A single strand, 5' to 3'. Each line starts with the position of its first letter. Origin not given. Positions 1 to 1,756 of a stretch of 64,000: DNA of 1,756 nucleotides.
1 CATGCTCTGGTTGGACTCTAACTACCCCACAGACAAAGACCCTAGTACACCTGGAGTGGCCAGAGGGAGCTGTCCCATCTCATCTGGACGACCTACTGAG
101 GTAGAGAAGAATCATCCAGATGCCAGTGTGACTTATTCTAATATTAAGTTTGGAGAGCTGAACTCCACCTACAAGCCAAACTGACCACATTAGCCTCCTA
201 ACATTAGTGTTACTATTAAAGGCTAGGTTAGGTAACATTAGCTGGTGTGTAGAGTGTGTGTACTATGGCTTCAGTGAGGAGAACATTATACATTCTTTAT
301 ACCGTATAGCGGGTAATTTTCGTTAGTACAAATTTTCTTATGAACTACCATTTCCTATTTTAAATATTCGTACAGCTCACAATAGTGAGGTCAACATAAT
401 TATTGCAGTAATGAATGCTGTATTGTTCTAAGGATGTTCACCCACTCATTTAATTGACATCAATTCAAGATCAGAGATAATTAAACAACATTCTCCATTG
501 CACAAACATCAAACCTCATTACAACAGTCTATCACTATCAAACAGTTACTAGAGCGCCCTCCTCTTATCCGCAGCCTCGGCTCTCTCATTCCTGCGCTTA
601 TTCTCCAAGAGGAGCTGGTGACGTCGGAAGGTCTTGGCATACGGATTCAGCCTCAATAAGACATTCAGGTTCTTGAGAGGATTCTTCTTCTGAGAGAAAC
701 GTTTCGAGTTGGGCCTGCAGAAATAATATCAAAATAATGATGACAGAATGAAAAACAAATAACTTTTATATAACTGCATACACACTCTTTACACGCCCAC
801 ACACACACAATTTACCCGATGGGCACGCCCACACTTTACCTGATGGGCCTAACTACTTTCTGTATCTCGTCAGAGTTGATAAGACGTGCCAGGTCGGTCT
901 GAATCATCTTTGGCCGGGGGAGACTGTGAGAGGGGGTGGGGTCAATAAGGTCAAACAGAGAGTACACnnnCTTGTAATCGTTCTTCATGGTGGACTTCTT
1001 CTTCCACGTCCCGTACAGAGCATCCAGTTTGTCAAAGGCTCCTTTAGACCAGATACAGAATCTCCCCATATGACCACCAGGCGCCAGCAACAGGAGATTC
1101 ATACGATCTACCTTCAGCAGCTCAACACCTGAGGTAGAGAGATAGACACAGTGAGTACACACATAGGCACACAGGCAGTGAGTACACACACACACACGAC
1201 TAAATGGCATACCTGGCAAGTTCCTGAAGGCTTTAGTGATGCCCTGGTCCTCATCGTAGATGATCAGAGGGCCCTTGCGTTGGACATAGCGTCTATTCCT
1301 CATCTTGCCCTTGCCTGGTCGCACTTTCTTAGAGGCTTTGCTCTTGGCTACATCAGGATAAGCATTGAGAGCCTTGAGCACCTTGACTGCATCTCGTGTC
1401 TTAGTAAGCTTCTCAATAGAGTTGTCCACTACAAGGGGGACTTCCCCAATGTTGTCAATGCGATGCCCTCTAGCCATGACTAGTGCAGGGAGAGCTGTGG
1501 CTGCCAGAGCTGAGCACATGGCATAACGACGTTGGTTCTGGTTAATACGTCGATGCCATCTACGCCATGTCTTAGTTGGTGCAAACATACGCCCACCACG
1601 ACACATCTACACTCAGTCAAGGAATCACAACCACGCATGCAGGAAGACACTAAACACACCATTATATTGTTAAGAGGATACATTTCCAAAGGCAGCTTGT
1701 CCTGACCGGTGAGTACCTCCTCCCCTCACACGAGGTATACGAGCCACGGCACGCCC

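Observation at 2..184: GH7 cellulase (cellobiohydrolase-type) 3-prime end in a metazoan-type gene neighbourhood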

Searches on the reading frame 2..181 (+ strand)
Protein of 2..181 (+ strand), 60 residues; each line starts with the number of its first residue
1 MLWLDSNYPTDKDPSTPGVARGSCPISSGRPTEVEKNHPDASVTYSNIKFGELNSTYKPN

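Call 4: search_protein_families(library=pfam, proteins=[window:2-181:+], max_evalue=1)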
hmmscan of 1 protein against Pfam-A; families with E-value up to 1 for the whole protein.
seq(60 aa): 1 family
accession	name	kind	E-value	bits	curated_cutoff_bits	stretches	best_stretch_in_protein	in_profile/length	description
PF00840.27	Glyco_hydro_7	-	1.9e-21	76.8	27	1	1-57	379-435/435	Glycosyl hydrolase family 7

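Call 5: search_solved_structures(query=window:2-181:+, max_evalue=0.01, show_alignments=3)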
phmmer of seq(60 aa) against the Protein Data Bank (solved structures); distinct sequences matched with E-value up to 0.01: 38.
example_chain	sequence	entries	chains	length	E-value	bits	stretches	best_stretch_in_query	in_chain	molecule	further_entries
1q9h_A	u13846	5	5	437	2.5e-22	81.5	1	1-58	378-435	cellobiohydrolase I catalytic domain | Cellobiohydrolase 1 catalytic domain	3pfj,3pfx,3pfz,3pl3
4zzq_A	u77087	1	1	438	7.2e-21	76.9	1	1-58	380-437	CELLULOSE 1,4-BETA-CELLOBIOSIDASE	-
1gpi_A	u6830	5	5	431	1.4e-20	76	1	1-58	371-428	EXOGLUCANASE I | cellulase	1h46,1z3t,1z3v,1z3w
4v1z_A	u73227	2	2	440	1.5e-20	75.9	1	1-58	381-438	CELLOBIOHYDROLASE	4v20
4zzp_A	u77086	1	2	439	1.1e-18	70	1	1-60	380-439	CELLULOSE 1,4-BETA-CELLOBIOSIDASE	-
5oa5_A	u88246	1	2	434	2.5e-18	68.9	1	1-59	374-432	Exoglucanase 1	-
1cel_A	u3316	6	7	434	3.4e-18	68.5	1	1-59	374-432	1,4-BETA-D-GLUCAN CELLOBIOHYDROLASE I | EXOGLUCANASE 1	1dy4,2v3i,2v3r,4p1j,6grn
4d5q_A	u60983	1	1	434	3.4e-18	68.5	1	1-59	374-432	CELLULOSE 1,4-BETA-CELLOBIOSIDASE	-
4v0z_A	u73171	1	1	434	3.4e-18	68.4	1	1-59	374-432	CELLOBIOHYDROLASE CEL7A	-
4cel_A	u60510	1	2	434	3.6e-18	68.4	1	1-59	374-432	1,4-BETA-D-GLUCAN CELLOBIOHYDROLASE I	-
2cel_A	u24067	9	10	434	3.6e-18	68.4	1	1-59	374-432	1,4-BETA-D-GLUCAN CELLOBIOHYDROLASE I | CELLULOSE 1,4-BETA-CELLOBIOSIDASE | CELLOBIOHYDROLASE CEL7A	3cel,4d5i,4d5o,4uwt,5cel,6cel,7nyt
1egn_A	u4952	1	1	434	3.6e-18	68.4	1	1-59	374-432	1,4-BETA-D-GLUCAN CELLOBIOHYDROLASE CEL7A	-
4c4c_A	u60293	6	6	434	3.7e-18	68.4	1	1-59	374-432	CELLULOSE 1,4-BETA-CELLOBIOSIDASE | 1,4-BETA-D-GLUCAN CELLOBIOHYDROLASE I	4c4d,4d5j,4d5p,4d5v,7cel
1q2e_A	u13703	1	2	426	3.7e-18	68.3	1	1-59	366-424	EXOCELLOBIOHYDROLASE I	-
1q2b_A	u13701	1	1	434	3.9e-18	68.3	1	1-59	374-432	EXOCELLOBIOHYDROLASE I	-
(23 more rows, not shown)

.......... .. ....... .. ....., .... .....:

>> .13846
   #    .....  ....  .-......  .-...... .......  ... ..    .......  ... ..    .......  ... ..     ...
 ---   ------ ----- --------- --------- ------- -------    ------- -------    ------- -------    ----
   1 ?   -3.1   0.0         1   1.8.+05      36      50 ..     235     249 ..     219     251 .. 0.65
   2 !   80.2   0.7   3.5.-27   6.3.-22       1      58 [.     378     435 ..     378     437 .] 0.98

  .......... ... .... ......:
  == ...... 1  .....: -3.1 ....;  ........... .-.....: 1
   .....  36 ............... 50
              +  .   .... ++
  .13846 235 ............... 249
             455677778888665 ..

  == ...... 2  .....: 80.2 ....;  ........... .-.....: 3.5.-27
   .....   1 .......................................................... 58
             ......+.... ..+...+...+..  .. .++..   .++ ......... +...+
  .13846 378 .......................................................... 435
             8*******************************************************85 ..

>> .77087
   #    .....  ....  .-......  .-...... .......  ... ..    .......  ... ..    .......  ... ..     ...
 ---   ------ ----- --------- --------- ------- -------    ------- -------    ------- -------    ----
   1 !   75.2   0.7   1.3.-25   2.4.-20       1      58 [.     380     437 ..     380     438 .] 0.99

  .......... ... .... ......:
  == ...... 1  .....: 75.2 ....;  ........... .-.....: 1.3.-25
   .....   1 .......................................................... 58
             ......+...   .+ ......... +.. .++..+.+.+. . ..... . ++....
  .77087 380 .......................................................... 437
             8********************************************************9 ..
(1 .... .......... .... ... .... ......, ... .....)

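Call 6: find_homologous_proteins(query=window:2-181:+, max_evalue=1e-8)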
Query seq(60 aa) (60 aa): 34 proteins with E <= 1e-8 among 35 candidates.
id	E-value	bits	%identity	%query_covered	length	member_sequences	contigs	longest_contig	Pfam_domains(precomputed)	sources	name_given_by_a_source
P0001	4.8e-25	104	80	98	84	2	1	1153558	PF00840.28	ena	-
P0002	1.8e-19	87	71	93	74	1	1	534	PF00840.28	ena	-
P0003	3.2e-19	86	70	93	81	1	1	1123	PF00840.28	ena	-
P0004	4.2e-19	86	69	97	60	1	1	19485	PF00840.28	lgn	-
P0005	8.3e-19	85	68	95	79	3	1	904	PF00840.28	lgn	-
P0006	8.4e-19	85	72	95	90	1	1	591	PF00840.28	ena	-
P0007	9.4e-19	84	67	95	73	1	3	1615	PF00840.28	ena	-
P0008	1.2e-18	84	66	97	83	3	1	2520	PF00840.28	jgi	jgi:cellulose 1,4-beta-cellobiosidase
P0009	2.0e-18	83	70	95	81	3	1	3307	PF00840.28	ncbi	-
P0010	6.1e-18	82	68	95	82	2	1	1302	PF00840.28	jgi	jgi:cellulose 1,4-beta-cellobiosidase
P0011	7.6e-18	82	65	95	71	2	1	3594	PF00840.28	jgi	jgi:cellulose 1,4-beta-cellobiosidase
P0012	7.9e-18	82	68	95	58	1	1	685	PF00840.28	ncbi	-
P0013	8.0e-18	82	68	95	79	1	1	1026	PF00840.28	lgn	-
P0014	1.1e-17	81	65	95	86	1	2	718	PF00840.28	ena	-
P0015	2.3e-17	80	67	97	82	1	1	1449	PF00840.28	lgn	-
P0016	2.4e-17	80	65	95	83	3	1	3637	PF00840.28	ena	-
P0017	2.6e-17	80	65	95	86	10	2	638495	PF00840.28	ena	-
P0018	4.6e-17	79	64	97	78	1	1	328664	PF00840.28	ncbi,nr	ncbi:glycoside hydrolase [Flammula alnicola]|nr:glycoside hydrolase [Flammula alnicola]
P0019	2.7e-16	77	61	95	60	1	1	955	PF00840.28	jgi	jgi:cellulose 1,4-beta-cellobiosidase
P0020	3.8e-16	76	61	95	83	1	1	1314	PF00840.28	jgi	jgi:cellulose 1,4-beta-cellobiosidase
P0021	5.6e-16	76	68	95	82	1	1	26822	PF00840.28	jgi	jgi:cellulose 1,4-beta-cellobiosidase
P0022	1.9e-15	74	61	95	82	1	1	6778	PF00840.28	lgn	-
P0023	1.9e-15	74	63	95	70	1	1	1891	PF00840.28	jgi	jgi:cellulose 1,4-beta-cellobiosidase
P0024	2.8e-15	74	63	95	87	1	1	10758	PF00840.28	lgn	-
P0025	3.3e-15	73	63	95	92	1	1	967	PF00840.28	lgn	-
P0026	6.7e-15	72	63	95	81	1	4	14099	PF00840.28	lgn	-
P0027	3.7e-14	70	63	93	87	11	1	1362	PF00840.28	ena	-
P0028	6.3e-13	66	61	95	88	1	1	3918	PF00840.28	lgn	-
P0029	7.4e-13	66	47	95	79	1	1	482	PF00840.28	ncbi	-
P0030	3.6e-12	64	59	97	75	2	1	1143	PF00840.28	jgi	jgi:cellulose 1,4-beta-cellobiosidase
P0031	4.1e-12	64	61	95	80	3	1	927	PF00840.28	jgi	jgi:cellulose 1,4-beta-cellobiosidase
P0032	4.4e-12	63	61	95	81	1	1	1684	PF00840.28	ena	-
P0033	5.5e-12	63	61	95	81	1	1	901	PF00840.28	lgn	-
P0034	1.5e-10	59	57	95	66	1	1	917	PF00840.28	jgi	jgi:cellulose 1,4-beta-cellobiosidase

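Call 7: find_encoding_contigs(protein=P0001, flank=10000, max_places=4)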
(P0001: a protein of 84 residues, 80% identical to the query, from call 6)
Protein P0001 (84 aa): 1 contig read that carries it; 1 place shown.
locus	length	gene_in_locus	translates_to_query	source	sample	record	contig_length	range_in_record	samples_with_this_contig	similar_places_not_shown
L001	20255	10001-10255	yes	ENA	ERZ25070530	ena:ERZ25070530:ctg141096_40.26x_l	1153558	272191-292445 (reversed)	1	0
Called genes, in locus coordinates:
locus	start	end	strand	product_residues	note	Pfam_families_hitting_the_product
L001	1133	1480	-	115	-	-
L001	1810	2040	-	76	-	-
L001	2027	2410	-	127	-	-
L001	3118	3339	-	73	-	PF02878:PGM_PMM_I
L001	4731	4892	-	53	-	-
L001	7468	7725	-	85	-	-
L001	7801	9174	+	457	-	PF00840:Glyco_hydro_7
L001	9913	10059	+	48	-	PF00840:Glyco_hydro_7 (weak)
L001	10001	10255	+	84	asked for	PF00840:Glyco_hydro_7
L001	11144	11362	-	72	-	-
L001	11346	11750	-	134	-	PF00573:Ribosomal_L4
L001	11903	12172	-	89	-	PF00573:Ribosomal_L4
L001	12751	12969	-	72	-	-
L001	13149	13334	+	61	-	-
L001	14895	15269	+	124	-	PF07258:COMM_domain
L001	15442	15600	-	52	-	-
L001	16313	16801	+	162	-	PF00610:DEP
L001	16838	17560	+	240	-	-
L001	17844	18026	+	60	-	-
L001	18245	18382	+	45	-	-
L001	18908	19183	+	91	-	PF00152:tRNA-synt_2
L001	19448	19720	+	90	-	PF00152:tRNA-synt_2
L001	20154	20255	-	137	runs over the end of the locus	PF07426:Dynactin_p22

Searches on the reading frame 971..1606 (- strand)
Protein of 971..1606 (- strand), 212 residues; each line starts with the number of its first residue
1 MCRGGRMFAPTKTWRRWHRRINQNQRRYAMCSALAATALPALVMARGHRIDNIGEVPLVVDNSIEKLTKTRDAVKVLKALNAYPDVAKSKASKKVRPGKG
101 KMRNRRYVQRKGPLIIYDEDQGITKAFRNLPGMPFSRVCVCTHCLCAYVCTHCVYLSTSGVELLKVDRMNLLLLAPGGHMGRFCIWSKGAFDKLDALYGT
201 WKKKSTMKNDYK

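Call 15: find_encoding_contigs(protein=window:971-1606:-, flank=10000, max_places=4)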
Protein seq(212 aa) (212 aa): 3 contigs read that carry it; 2 places shown.
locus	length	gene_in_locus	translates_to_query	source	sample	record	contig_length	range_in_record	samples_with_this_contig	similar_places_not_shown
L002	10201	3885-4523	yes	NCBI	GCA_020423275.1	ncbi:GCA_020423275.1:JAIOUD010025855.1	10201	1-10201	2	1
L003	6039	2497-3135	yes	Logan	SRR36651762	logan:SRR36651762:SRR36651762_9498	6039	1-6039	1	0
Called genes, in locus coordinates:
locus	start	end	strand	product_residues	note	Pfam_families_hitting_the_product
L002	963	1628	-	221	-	PF00610:DEP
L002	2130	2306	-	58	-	PF07258:COMM_domain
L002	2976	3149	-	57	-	-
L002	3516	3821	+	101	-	PF00573:Ribosomal_L4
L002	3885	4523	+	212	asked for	PF00573:Ribosomal_L4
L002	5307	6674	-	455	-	PF00840:Glyco_hydro_7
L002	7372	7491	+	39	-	-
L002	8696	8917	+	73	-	PF02879:PGM_PMM_II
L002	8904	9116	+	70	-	-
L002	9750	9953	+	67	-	-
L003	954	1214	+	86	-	-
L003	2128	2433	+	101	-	PF00573:Ribosomal_L4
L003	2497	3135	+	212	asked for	PF00573:Ribosomal_L4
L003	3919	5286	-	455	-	PF00840:Glyco_hydro_7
